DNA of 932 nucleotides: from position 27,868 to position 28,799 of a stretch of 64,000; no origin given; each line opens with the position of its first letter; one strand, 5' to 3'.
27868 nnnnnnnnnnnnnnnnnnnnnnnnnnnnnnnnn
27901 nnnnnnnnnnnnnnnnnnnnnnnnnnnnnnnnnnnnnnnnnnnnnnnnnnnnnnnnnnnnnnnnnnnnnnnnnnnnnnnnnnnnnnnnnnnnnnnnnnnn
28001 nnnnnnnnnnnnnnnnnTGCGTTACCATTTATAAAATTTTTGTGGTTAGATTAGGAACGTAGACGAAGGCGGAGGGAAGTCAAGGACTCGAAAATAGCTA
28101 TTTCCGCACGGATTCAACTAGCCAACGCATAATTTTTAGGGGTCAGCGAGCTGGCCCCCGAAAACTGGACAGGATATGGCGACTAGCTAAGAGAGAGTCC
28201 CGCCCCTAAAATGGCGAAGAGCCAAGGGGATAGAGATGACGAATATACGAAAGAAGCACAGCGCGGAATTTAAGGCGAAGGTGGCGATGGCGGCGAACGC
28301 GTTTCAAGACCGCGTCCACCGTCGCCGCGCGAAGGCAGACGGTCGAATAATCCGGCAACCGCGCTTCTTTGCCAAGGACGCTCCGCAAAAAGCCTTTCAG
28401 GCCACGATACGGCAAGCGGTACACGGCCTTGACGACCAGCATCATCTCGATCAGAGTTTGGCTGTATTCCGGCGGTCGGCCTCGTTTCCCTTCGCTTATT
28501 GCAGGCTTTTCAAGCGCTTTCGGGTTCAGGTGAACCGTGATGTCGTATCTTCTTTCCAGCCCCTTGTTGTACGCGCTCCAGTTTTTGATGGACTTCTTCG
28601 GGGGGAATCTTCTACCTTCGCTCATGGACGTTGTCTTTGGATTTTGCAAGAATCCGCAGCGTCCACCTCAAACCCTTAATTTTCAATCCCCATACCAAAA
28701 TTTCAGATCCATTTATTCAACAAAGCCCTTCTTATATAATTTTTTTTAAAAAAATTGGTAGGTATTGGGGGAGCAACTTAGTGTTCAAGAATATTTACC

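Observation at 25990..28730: Second lpdA copy bracketed by the two halves of one IS5-family transposase in inverted orientation: an inversion footprint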

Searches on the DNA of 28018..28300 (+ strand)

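Call 15: search_dna_similar(query=window:28018-28300:+, collection=plasmids, mode=distant, max_evalue=0.01)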
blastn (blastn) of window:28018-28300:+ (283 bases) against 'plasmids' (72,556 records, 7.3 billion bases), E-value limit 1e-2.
Records with a match: 9; places in all: 15; records where one place covers at least 80% of the query: 0.
Best place of each record, by identity: 80-90% 8; 60-80% 1.
By first word of the organism name: Novosphingobium 5; Roseibium 2; Salipiger 1; Sphingobium 1.
By predicted mobility (MOB-suite, as given by PLSDB): non-mobilizable 5; conjugative 4.
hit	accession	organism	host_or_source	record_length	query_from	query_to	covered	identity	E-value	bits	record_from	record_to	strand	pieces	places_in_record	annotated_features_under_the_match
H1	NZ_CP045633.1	Roseibium aggregatum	-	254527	207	268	22%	81.3%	2e-3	50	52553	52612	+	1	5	IS3 family transposase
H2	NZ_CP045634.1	Roseibium aggregatum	-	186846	207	268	22%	81.3%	2e-3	50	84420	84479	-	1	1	IS3 family transposase | hypothetical protein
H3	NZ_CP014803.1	Salipiger profundus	single cell,environmental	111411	208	269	22%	79.4%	2e-3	51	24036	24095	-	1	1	none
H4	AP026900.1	Novosphingobium sp. MBES04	-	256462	237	279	15%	86.0%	5e-4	52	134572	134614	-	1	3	transposase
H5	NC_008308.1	Novosphingobium sp. KA1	-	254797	241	279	14%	89.7%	1e-4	54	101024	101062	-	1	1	none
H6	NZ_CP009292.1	Novosphingobium pentaromativorans US6-1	mud sediment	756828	241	279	14%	89.7%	1e-4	54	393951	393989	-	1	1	IS3 family transposase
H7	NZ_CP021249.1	Novosphingobium sp. KA1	-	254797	241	279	14%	89.7%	1e-4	54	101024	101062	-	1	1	none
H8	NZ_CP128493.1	Novosphingobium resinovorum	pure cell culture,soil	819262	241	279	14%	89.7%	1e-4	54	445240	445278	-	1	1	none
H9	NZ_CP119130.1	Sphingobium sp. WTD-1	Bacteria,activated sludge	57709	241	279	14%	87.2%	6e-3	49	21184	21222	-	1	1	IS3 family transposase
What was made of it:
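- Tried and rejected: Call 15 matched only the IS3 orfA start.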

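Call 16: get_annotated_region(hit=H1, flank=1800)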
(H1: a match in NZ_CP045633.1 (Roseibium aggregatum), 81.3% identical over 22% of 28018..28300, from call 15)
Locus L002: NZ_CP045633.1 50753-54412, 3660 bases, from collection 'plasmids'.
description: Roseibium aggregatum strain ZYF612 plasmid unnamed2, complete sequence
organism: Roseibium aggregatum (NCBI taxid 187304)
taxonomy: Bacteria; Pseudomonadota; Alphaproteobacteria; Hyphomicrobiales; Stappiaceae; Roseibium; Roseibium aggregatum
host: -; source: -; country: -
typing (MOB-suite, as given by PLSDB): non-mobilizable
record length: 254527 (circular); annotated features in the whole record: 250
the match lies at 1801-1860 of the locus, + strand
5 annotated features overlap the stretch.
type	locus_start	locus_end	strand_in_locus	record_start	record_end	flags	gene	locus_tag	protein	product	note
CDS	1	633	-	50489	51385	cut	-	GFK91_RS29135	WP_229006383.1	transglutaminase family protein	-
CDS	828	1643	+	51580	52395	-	-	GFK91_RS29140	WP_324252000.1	transglutaminase family protein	-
CDS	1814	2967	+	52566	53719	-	-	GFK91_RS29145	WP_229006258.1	IS3 family transposase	-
CDS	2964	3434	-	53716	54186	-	-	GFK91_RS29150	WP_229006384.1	AtaL-like protein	-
CDS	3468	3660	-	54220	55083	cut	-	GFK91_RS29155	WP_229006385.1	NmrA/HSCARG family protein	-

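Call 17: get_annotated_region(hit=H6, flank=1800)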
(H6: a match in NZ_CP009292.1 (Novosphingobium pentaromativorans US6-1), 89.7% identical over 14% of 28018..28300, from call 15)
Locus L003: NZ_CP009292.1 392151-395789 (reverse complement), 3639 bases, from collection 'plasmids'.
description: Novosphingobium pentaromativorans US6-1 plasmid pLA3, complete sequence
organism: Novosphingobium pentaromativorans US6-1 (NCBI taxid 1088721)
taxonomy: Bacteria; Pseudomonadota; Alphaproteobacteria; Sphingomonadales; Sphingomonadaceae; Novosphingobium; Novosphingobium pentaromativorans; Novosphingobium pentaromativorans US6-1
host: -; source: mud sediment; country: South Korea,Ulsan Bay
typing (MOB-suite, as given by PLSDB): non-mobilizable
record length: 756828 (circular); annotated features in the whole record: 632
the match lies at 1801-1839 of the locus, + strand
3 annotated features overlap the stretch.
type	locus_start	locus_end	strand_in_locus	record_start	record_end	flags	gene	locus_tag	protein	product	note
CDS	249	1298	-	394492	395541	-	-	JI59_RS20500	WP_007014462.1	hypothetical protein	-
CDS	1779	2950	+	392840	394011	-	-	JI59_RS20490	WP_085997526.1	IS3 family transposase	-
CDS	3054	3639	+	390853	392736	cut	-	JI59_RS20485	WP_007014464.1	metallophosphoesterase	-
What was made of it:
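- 28148..28296 (+): 5' fragment of an IS3-family insertion sequence. It holds the left inverted repeat and the first ~20 codons of orfA (ATG at 28236, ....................). It corresponds to nt 1-139 of a 1415-bp element. It also matches the starts of annotated IS3-family transposase genes (calls 15-17).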

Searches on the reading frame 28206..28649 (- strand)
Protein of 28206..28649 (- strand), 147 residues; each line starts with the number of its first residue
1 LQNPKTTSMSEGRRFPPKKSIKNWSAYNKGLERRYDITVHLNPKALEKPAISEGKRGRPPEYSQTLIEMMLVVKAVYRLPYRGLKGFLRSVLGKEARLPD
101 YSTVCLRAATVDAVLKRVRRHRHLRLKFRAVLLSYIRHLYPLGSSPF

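Call 6: search_protein_families(library=pfam, proteins=[window:28206-28649:-], max_evalue=0.01)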
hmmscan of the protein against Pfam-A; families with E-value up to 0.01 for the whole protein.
window:28206-28649:- (147 aa): 1 family
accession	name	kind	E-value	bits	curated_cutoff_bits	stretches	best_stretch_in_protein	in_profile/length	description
PF13737.12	DDE_Tnp_1_5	-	1.2e-16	61.5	28.1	1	33-124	2-98/112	Transposase DDE domain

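Call 35: find_encoding_contigs(protein=window:28206-28625:-, flank=10000, max_places=6)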
Protein window:28206-28625:- (139 aa): 1 contig read that carries it; 1 place shown.
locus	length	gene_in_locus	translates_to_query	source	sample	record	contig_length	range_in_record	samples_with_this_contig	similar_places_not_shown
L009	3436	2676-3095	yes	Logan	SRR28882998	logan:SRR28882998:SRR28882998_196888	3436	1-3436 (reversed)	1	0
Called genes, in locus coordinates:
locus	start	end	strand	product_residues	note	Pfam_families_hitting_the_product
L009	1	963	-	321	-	?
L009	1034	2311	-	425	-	-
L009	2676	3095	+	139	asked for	PF13737:DDE_Tnp_1_5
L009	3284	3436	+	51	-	?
